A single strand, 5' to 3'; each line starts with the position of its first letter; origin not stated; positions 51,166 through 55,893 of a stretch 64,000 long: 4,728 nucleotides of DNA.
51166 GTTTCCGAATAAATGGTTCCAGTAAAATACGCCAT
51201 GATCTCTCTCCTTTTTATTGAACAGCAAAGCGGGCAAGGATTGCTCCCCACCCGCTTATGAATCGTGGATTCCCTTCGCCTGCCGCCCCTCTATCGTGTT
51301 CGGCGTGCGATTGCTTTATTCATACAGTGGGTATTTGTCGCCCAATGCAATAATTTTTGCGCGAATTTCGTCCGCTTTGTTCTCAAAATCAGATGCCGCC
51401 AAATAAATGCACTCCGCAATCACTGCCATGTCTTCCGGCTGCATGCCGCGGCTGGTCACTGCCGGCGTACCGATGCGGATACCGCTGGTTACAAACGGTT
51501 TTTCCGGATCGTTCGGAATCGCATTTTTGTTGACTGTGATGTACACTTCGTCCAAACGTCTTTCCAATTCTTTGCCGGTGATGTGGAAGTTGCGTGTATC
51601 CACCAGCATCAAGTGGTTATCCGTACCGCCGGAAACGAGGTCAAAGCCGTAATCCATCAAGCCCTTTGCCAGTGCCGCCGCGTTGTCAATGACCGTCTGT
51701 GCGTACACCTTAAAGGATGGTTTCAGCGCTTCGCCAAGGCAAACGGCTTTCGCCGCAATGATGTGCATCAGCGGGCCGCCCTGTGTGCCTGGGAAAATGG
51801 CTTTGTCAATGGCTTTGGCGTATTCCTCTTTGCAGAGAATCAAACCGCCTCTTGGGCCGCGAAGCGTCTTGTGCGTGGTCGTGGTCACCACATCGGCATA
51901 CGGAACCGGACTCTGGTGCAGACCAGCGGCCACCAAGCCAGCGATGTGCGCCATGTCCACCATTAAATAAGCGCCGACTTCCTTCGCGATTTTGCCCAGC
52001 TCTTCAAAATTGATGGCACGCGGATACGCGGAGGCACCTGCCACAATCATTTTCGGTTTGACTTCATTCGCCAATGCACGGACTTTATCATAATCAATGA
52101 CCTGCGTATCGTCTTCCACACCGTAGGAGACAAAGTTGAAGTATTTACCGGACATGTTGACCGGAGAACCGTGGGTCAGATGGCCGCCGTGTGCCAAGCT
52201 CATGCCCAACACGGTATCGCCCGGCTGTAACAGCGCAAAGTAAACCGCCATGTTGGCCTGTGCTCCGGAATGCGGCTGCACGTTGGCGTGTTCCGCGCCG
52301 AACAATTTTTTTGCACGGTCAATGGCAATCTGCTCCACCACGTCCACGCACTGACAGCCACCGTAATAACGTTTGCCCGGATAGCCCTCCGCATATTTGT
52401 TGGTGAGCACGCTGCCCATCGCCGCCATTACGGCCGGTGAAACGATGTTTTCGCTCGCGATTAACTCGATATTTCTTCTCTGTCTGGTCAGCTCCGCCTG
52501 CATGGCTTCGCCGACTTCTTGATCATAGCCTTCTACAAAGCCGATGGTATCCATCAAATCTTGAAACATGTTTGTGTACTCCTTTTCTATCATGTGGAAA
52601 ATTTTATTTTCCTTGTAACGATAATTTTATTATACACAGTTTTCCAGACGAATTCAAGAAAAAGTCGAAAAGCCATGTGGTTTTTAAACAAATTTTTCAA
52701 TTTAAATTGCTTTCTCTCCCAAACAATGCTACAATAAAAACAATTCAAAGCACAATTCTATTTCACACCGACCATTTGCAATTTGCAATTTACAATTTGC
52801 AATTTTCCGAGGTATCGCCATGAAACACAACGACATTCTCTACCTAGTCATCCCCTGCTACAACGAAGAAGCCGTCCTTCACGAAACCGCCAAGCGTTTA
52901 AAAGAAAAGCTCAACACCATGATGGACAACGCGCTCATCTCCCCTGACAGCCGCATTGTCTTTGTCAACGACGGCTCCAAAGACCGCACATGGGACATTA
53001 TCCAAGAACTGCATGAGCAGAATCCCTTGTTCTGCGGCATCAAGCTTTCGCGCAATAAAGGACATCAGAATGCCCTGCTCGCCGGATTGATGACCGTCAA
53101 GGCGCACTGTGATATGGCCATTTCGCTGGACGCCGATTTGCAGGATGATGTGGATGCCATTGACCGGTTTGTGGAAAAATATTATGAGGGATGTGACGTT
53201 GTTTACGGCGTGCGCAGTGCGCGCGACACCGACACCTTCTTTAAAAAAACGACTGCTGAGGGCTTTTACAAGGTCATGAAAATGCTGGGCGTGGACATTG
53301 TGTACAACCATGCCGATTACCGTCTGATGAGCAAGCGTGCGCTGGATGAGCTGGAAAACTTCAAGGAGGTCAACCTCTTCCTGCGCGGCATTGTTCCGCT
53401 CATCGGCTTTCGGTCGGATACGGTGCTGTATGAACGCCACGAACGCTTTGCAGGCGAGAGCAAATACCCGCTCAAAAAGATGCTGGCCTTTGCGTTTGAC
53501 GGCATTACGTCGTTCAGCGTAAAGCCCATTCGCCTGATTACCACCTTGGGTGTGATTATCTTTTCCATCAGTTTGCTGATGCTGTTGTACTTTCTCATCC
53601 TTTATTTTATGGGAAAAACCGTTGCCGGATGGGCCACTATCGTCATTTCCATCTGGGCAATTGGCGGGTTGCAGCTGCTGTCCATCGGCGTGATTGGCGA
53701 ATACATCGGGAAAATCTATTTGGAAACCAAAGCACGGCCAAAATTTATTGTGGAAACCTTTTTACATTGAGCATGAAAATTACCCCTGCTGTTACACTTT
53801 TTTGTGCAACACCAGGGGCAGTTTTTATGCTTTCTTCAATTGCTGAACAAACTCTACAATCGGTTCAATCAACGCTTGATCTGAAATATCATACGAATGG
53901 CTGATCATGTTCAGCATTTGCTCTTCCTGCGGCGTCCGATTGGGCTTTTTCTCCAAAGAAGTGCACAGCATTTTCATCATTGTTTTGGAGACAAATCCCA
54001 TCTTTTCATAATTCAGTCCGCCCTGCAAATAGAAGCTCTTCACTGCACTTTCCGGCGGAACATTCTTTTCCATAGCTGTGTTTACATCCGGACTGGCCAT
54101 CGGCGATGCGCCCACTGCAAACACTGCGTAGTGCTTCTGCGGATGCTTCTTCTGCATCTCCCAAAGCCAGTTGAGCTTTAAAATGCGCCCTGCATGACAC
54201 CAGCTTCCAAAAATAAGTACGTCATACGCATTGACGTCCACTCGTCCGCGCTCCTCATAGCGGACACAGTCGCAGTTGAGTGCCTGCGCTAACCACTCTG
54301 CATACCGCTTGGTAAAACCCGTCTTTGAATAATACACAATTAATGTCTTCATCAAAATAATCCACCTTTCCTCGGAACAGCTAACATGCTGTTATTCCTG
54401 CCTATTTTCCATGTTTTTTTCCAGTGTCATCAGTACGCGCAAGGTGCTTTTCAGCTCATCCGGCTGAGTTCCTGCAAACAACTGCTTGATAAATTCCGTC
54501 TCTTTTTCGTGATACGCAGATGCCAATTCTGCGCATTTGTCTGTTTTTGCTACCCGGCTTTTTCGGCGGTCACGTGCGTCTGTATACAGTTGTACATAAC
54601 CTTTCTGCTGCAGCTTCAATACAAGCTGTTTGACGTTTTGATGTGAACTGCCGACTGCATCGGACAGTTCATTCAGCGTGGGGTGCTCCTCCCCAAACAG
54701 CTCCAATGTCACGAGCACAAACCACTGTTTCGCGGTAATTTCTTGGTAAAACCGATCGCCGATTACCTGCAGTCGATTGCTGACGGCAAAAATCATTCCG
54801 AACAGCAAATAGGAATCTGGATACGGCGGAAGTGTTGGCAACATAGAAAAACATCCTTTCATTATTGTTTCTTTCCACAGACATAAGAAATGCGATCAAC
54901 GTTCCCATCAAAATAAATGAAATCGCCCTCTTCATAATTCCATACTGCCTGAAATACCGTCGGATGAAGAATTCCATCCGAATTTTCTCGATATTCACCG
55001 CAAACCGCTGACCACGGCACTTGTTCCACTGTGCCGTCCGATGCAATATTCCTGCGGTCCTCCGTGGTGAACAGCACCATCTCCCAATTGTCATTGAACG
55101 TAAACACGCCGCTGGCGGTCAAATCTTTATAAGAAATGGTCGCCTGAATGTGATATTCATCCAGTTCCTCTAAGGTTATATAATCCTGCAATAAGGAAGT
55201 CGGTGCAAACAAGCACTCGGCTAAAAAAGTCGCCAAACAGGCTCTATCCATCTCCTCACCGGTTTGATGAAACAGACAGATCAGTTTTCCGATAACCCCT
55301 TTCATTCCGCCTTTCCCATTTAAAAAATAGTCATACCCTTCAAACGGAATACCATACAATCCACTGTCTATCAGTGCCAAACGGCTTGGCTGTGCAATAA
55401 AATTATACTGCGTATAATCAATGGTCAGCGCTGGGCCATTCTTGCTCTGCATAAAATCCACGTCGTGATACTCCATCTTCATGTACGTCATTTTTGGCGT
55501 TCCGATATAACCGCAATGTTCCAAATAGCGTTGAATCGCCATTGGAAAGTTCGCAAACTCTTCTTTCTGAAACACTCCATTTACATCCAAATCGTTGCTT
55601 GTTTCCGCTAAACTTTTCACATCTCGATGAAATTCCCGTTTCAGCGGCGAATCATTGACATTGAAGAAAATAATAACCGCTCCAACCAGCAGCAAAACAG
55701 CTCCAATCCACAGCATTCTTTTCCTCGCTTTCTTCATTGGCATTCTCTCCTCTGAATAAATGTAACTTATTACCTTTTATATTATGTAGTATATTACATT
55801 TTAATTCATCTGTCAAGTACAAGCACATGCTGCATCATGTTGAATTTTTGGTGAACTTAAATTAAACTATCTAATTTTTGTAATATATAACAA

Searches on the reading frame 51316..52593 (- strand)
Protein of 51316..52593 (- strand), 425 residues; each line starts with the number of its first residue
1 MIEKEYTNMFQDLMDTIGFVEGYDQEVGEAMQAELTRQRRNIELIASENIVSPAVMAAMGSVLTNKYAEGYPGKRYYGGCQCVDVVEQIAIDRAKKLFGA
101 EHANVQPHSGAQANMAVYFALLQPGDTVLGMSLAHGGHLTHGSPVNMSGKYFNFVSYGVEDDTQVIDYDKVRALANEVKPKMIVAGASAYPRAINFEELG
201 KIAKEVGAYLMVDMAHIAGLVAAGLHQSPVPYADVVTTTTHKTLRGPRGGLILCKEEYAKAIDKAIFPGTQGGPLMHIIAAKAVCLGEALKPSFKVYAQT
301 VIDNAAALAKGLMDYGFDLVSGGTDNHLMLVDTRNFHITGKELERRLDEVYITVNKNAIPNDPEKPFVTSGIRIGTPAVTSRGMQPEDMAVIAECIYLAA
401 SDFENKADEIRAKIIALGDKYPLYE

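Call 57: search_protein_families(library=pfam, proteins=[window:51316-52593:-], max_evalue=0.00001)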
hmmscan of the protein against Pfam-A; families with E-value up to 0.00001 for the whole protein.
window:51316-52593:- (425 aa): 3 families
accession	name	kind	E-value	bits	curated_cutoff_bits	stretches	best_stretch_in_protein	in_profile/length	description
PF00464.25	SHMT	-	2.3e-171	570.3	27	1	21-396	2-399/399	Serine hydroxymethyltransferase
PF01212.27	Beta_elim_lyase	-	9.4e-10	38.7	27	1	92-356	39-274/288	Beta-eliminating lyase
PF00155.27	Aminotran_1_2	-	9.9e-10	38.6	19.7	1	96-322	53-300/361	Aminotransferase class I and II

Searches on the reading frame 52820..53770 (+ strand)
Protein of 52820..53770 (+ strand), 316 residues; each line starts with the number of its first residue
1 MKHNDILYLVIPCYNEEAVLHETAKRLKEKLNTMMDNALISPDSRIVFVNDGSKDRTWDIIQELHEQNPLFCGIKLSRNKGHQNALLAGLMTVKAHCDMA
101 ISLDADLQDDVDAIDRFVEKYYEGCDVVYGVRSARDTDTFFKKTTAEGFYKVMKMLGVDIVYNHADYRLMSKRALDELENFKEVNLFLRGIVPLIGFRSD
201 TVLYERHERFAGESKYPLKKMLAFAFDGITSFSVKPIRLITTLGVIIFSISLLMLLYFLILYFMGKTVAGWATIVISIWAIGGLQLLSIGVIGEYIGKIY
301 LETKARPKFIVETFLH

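Call 57: search_protein_families(library=pfam, proteins=[window:52820-53770:+], max_evalue=0.00001)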
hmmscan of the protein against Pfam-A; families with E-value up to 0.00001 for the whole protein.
window:52820-53770:+ (316 aa): 1 family
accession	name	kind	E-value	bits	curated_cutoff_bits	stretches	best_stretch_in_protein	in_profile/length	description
PF00535.33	Glycos_transf_2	-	5.3e-27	95.2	23.3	1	9-178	2-167/168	Glycosyl transferase family 2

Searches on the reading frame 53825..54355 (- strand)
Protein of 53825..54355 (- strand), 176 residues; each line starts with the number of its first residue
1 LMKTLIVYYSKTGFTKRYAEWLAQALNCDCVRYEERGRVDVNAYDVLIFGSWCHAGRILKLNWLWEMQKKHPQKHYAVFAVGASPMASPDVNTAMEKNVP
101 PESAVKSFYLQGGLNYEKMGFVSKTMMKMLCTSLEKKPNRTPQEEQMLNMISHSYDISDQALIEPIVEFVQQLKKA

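Call 26: search_protein_families(library=ncbifam, proteins=[window:53825-54355:-], max_evalue=0.001)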
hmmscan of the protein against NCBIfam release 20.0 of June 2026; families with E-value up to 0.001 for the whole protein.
window:53825-54355:- (176 aa): 3 families
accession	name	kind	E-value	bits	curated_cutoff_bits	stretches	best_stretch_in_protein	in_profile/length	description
NF045594.1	flavodox_BilS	equivalog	3.2e-06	27.2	155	1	5-107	2-105/160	flavodoxin family protein BilS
NF008316.0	PRK11104.1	equivalog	0.00012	22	142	1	2-129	1-141/177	menaquinone-dependent protoporphyrinogen IX dehydrogenase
NF006736.0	PRK09267.1-2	equivalog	0.00032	20.5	202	1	1-67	1-67/161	flavodoxin FldA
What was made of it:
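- On NmlR (MerR-family stress regulator): It is nevertheless the best named model (call 26).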

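Call 57: search_protein_families(library=pfam, proteins=[window:53825-54355:-], max_evalue=0.00001)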
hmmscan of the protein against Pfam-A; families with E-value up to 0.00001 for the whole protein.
window:53825-54355:- (176 aa): 1 family
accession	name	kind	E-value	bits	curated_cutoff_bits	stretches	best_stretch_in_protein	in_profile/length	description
PF12724.12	Flavodoxin_5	-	8.2e-17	62.3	27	1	5-138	1-142/145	Flavodoxin domain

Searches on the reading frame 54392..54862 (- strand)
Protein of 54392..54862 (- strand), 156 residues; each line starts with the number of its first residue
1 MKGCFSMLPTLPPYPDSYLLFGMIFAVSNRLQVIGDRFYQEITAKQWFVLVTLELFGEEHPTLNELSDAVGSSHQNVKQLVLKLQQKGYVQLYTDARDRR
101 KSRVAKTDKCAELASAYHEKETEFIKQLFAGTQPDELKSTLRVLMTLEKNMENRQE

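Call 26: search_protein_families(library=ncbifam, proteins=[window:54392-54862:-], max_evalue=0.001)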
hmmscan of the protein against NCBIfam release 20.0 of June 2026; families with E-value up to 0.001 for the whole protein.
window:54392-54862:- (156 aa): 5 families
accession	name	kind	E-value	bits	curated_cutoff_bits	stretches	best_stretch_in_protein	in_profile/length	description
NF002926.0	PRK03573.1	equivalog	7e-08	32.5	120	1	41-154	28-140/144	transcriptional regulator SlyA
TIGR04472.1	reg_rSAM_mob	hypoth_equivalog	9.2e-06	25.7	240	1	55-156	40-141/141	radical SAM mobile pair system MarR family transcriptional regulator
NF008122.0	PRK10870.1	equivalog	1.1e-05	25.3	157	1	40-152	51-166/176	transcriptional repressor MprA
NF050133.1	TransRegFabT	equivalog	0.00013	22.2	200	1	65-153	48-136/138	fatty acid biosynthesis transcriptional regulator FabT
NF045593.1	bilirub_TF_BilQ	equivalog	0.00047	19.9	125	1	62-148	46-132/135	bilirubin utilization transcriptional regulator BilQ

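Call 57: search_protein_families(library=pfam, proteins=[window:54392-54862:-], max_evalue=0.00001)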
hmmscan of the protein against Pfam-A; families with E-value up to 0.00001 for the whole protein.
window:54392-54862:- (156 aa): 1 family
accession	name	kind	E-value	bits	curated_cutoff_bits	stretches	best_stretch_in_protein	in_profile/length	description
PF12802.13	MarR_2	-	2.1e-08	34.6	27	1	42-100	3-60/61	MarR family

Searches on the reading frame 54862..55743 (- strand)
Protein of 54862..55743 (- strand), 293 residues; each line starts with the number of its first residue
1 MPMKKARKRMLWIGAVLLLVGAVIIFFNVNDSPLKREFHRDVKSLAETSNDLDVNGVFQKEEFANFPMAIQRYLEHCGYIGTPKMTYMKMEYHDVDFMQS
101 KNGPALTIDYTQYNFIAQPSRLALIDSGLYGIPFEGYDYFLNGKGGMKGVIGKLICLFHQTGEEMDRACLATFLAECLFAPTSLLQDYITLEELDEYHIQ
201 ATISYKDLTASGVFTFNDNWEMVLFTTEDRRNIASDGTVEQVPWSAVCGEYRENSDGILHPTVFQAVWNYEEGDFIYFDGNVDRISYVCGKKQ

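Call 3: search_protein_families(library=pfam, proteins=[window:54862-55743:-], max_evalue=0.01)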
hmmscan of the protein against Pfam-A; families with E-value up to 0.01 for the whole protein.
window:54862-55743:- (293 aa): 2 families
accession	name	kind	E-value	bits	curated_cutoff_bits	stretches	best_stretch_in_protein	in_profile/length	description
PF20181.5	DUF6544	-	4.8e-66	222.6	25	1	57-280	2-221/221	Family of unknown function (DUF6544)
PF21900.3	DUF6920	-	1.1e-62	212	27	1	65-287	2-222/222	Family of unknown function (DUF6920)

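Call 4: search_protein_families(library=ncbifam, proteins=[window:54862-55743:-], max_evalue=0.01)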
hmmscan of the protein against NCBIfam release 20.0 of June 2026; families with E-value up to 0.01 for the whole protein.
window:54862-55743:- (293 aa): 0 families
